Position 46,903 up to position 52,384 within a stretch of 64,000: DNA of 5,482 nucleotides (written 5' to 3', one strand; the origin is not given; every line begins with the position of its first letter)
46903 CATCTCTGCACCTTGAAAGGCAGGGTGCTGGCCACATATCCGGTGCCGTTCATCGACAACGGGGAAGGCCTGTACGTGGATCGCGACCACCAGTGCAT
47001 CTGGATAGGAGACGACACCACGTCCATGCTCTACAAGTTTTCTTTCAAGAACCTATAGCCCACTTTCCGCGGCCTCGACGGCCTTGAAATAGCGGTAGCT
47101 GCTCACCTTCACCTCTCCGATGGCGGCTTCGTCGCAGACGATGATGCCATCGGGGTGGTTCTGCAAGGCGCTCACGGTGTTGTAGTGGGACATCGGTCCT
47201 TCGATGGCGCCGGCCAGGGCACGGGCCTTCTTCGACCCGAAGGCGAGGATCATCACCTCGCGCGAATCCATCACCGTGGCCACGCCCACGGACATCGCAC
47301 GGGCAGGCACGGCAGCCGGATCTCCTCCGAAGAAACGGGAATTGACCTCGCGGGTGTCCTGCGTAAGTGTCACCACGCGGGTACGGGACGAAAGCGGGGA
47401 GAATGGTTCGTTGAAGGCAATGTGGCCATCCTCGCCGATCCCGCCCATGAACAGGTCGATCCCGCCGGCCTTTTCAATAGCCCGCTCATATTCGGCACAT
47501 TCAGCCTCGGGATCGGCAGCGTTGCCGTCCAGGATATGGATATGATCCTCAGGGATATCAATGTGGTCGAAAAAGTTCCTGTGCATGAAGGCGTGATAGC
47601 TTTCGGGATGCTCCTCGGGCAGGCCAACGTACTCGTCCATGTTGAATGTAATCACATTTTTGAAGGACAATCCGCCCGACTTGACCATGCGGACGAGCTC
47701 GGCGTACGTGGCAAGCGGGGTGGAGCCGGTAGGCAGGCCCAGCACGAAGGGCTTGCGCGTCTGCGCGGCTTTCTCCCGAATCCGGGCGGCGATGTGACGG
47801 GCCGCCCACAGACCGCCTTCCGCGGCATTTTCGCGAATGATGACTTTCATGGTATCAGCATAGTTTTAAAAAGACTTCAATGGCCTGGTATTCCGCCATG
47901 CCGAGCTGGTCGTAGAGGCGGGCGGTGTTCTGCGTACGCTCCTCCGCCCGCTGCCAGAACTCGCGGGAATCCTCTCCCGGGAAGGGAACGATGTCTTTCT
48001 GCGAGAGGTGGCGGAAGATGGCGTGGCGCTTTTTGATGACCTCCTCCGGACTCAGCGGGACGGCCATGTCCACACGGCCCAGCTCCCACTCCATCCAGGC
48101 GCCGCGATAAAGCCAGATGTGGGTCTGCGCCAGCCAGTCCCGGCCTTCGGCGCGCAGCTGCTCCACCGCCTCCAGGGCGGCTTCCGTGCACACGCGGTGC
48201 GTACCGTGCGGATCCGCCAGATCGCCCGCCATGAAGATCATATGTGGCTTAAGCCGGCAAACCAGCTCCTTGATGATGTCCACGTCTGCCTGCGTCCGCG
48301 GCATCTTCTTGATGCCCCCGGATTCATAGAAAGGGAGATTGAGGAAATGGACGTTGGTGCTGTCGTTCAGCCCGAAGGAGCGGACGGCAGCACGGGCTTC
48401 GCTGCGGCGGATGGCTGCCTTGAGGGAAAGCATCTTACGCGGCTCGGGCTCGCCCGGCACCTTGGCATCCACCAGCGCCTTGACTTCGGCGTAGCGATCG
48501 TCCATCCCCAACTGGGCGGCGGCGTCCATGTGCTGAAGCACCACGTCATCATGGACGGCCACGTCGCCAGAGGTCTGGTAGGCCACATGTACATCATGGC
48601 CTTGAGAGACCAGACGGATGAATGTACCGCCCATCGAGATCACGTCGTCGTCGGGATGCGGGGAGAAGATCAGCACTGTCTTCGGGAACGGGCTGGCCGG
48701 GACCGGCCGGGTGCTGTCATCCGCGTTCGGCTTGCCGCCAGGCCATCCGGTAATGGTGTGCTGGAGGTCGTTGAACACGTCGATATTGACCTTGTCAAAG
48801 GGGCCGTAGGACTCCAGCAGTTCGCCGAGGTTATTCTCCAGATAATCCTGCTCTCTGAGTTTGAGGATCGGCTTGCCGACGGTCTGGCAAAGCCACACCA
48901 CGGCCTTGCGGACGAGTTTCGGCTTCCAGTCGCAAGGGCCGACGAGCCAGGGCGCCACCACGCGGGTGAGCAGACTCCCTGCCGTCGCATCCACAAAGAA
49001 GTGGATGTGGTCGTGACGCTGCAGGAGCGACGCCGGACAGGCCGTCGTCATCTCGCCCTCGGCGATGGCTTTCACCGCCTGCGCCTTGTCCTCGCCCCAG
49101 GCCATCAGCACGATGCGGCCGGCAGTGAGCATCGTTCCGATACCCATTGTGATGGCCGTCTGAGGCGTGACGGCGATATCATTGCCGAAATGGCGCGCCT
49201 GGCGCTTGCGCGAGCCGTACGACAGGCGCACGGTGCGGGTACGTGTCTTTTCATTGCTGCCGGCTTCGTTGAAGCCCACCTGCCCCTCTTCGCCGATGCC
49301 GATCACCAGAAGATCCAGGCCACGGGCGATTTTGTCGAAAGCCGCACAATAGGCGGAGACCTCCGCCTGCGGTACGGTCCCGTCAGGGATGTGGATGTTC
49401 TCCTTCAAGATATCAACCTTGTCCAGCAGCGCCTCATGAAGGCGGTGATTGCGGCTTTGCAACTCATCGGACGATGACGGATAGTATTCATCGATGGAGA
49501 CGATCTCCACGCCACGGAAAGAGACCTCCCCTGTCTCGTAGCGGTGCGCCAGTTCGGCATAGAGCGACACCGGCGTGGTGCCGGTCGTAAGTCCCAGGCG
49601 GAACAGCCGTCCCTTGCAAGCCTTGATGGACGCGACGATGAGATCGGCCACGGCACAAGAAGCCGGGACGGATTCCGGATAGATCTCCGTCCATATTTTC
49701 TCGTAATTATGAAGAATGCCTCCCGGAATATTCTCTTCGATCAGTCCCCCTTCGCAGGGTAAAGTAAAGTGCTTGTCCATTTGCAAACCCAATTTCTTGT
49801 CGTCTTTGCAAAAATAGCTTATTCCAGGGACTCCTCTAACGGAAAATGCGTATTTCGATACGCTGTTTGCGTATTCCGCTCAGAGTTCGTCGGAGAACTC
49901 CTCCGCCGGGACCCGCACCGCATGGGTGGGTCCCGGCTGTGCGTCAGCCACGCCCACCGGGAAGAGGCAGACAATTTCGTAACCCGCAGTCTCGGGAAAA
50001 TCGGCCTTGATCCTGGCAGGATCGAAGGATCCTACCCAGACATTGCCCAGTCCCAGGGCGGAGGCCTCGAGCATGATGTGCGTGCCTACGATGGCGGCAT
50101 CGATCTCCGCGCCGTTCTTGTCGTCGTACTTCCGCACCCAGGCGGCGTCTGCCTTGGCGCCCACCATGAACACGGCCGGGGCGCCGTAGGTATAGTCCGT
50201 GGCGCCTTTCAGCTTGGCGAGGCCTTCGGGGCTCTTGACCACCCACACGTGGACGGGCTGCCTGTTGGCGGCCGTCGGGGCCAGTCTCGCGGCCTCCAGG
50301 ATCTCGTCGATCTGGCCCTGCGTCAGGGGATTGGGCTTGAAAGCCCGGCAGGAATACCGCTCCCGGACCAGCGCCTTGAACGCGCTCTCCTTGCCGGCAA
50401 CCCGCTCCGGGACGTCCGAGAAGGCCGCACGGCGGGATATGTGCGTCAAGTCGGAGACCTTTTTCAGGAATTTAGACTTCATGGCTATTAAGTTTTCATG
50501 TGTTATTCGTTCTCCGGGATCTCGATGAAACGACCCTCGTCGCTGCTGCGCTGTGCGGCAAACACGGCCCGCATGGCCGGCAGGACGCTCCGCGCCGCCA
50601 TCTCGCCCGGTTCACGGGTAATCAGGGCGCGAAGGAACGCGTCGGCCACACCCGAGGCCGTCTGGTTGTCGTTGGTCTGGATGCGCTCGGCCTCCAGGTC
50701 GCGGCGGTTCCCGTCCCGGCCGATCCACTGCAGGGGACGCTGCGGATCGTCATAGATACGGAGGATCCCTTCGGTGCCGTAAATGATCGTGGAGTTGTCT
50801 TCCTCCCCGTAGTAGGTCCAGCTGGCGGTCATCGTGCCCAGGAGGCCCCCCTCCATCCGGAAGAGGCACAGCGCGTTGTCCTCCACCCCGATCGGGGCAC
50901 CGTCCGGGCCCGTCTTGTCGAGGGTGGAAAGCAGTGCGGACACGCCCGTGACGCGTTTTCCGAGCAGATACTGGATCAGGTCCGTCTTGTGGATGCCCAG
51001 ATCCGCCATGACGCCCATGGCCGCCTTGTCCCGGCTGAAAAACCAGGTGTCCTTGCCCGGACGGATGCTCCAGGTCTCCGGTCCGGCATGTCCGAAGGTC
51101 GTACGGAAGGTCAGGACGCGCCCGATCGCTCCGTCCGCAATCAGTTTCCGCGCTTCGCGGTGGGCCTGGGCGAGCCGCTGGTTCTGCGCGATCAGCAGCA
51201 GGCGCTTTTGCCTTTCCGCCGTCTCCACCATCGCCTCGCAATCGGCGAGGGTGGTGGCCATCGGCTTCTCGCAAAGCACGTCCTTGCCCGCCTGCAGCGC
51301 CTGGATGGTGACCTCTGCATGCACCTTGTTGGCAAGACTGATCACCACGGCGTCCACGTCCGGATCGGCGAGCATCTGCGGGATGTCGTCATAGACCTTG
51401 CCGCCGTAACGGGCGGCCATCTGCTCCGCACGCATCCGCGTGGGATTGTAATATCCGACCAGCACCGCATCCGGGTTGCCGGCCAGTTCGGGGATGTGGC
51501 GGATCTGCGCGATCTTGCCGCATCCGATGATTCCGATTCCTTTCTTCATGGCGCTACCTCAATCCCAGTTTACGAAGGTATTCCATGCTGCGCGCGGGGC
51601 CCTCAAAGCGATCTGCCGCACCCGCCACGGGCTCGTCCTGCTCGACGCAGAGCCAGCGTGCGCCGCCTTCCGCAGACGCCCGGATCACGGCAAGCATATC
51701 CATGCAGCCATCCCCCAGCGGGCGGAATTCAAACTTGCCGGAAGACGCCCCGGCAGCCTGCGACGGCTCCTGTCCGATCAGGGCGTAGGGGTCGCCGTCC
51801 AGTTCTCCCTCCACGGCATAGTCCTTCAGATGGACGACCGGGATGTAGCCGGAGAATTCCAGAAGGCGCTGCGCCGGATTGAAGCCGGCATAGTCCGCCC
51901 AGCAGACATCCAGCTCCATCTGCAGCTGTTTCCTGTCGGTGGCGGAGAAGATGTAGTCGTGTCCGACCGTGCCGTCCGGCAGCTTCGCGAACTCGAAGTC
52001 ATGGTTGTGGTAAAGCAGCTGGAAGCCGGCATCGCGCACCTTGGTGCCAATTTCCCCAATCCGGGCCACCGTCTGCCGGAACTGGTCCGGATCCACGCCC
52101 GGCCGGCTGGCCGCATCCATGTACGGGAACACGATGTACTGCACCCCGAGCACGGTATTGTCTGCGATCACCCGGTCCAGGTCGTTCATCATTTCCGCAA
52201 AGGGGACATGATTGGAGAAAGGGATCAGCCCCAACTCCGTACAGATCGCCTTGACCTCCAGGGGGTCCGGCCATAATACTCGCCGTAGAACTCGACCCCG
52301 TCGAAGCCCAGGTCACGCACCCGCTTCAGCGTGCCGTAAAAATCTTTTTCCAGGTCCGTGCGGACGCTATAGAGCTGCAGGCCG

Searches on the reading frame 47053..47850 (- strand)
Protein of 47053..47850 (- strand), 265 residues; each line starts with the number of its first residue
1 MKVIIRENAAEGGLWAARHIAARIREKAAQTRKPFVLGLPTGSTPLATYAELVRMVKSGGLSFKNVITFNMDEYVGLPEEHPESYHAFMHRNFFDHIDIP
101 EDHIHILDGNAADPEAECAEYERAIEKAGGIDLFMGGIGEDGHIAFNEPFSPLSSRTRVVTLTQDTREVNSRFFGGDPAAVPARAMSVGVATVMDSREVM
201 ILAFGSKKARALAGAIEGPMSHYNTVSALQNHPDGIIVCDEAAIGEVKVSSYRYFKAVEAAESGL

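Call 9: search_protein_families(library=pfam, proteins=[window:47053-47850:-])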
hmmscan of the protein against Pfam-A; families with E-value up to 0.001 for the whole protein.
window:47053-47850:- (265 aa): 1 family
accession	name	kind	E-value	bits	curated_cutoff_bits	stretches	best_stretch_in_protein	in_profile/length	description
PF01182.26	Glucosamine_iso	-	3.3e-25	89.7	27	1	16-218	10-205/225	Glucosamine-6-phosphate isomerases/6-phosphogluconolactonase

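Call 10: search_protein_families(library=ncbifam, proteins=[window:47053-47850:-])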
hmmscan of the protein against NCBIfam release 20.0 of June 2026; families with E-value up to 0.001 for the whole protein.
window:47053-47850:- (265 aa): 8 families
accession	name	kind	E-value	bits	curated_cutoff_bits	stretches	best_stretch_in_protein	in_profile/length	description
TIGR00502.1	nagB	equivalog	1.5e-110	368.6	236.9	1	1-259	1-259/259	glucosamine-6-phosphate deaminase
NF001685.0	PRK00443.1-5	equivalog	4.7e-106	353.9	513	1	1-261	1-261/266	glucosamine-6-phosphate deaminase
NF001684.0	PRK00443.1-4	subfamily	1e-82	277.6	326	1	1-254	1-249/260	glucosamine-6-phosphate deaminase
NF002557.0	PRK02122.1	subfamily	7e-75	252.4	384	1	3-247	31-275/653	glucosamine-6-phosphate deaminase-like protein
NF001682.0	PRK00443.1-1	equivalog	5.8e-49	166.8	528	1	24-244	19-231/262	glucosamine-6-phosphate deaminase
NF009022.0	PRK12358.1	equivalog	2.2e-31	109.2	247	1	1-247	1-237/239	glucosamine-6-phosphate deaminase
NF007291.0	PRK09762.1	equivalog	5.3e-31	108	271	1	30-239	28-233/236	galactosamine-6-phosphate isomerase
TIGR01198.1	pgl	equivalog_domain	4.8e-20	72.1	124.45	1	16-243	12-230/234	6-phosphogluconolactonase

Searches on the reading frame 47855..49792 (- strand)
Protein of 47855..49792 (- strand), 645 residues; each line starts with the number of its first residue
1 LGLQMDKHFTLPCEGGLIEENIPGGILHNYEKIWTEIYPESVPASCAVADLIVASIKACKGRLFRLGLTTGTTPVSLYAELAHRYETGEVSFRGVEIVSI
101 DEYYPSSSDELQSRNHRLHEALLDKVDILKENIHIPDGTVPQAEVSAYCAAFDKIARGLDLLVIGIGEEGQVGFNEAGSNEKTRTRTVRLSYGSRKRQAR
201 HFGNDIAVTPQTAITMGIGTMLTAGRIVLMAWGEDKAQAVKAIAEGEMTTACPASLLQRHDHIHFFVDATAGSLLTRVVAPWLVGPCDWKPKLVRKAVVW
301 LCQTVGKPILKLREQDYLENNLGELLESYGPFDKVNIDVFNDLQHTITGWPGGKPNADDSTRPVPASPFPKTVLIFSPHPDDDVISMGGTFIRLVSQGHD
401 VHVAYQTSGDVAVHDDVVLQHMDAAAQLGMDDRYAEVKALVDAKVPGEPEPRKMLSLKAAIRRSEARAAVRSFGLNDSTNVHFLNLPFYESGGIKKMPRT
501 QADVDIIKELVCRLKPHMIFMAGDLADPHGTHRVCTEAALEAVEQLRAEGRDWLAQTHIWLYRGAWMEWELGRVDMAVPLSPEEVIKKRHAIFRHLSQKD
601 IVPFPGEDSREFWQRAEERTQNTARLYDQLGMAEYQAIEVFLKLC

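Call 9: search_protein_families(library=pfam, proteins=[window:47855-49792:-])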
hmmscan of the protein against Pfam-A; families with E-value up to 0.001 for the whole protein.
window:47855-49792:- (645 aa): 2 families
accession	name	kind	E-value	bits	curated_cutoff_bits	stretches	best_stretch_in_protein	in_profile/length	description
PF02585.22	PIG-L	-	4.4e-20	72.9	28.2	1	374-543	1-129/129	GlcNAc-PI de-N-acetylase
PF01182.26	Glucosamine_iso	-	3.9e-19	69.8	27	1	47-261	9-221/225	Glucosamine-6-phosphate isomerases/6-phosphogluconolactonase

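Call 10: search_protein_families(library=ncbifam, proteins=[window:47855-49792:-])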
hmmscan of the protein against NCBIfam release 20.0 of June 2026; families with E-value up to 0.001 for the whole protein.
window:47855-49792:- (645 aa): 11 families
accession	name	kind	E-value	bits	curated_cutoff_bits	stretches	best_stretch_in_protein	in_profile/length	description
NF002557.0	PRK02122.1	subfamily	1.4e-241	803.2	384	1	28-643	24-649/653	glucosamine-6-phosphate deaminase-like protein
TIGR00502.1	nagB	equivalog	4.5e-55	186.8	236.9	1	45-275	13-247/259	glucosamine-6-phosphate deaminase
NF001684.0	PRK00443.1-4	subfamily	1.7e-54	185.1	326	1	44-276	12-242/260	glucosamine-6-phosphate deaminase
NF001685.0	PRK00443.1-5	equivalog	6.1e-35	120.8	513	1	54-268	25-240/266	glucosamine-6-phosphate deaminase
NF001682.0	PRK00443.1-1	equivalog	9.9e-34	116.9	528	1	65-280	31-239/262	glucosamine-6-phosphate deaminase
NF009022.0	PRK12358.1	equivalog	1.5e-22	80.3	247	1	60-275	26-237/239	glucosamine-6-phosphate deaminase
NF007291.0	PRK09762.1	equivalog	1.2e-21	77.4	271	1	51-268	22-234/236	galactosamine-6-phosphate isomerase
TIGR01198.1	pgl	equivalog_domain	9.5e-17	61.3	124.45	1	61-272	27-231/234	6-phosphogluconolactonase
TIGR04001.1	thiol_BshB1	equivalog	5e-10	39.5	182.5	1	373-463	4-93/226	bacillithiol biosynthesis deacetylase BshB1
TIGR04000.1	thiol_BshB2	equivalog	2.3e-07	30.7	195.25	0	459-602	57-188/217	bacillithiol biosynthesis deacetylase BshB2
TIGR03445.1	mycothiol_MshB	equivalog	0.00075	19.5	224.35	0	377-439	4-67/284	N-acetyl-1-D-myo-inositol-2-amino-2-deoxy-alpha-D-glucopyranoside deacetylase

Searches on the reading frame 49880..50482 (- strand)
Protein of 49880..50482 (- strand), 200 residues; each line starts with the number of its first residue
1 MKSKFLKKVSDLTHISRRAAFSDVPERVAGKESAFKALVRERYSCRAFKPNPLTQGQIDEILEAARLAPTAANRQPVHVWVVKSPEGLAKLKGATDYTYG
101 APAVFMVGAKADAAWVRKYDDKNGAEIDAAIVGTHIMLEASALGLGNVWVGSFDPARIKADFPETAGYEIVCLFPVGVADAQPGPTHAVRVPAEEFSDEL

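Call 11: search_protein_families(library=pfam, proteins=[window:49880-50482:-])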
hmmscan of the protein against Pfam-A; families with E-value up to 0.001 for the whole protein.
window:49880-50482:- (200 aa): 2 families
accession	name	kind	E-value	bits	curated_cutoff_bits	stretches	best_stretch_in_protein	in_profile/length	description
PF00881.29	Nitroreductase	-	1e-27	97.8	23.5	2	39-93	1-55/167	Nitroreductase family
PF14512.11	TM1586_NiRdase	-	6.9e-12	45.9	27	2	56-83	158-185/215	Putative TM nitroreductase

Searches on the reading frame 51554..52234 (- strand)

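Call 11: search_protein_families(library=pfam, proteins=[window:51554-52234:-])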
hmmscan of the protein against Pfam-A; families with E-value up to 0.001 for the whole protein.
window:51554-52234:- (226 aa): 1 family
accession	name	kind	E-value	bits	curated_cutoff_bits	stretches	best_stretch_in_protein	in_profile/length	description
PF01261.30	AP_endonuc_2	-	4.2e-11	43.5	31.1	1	19-222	70-248/249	Xylose isomerase-like TIM barrel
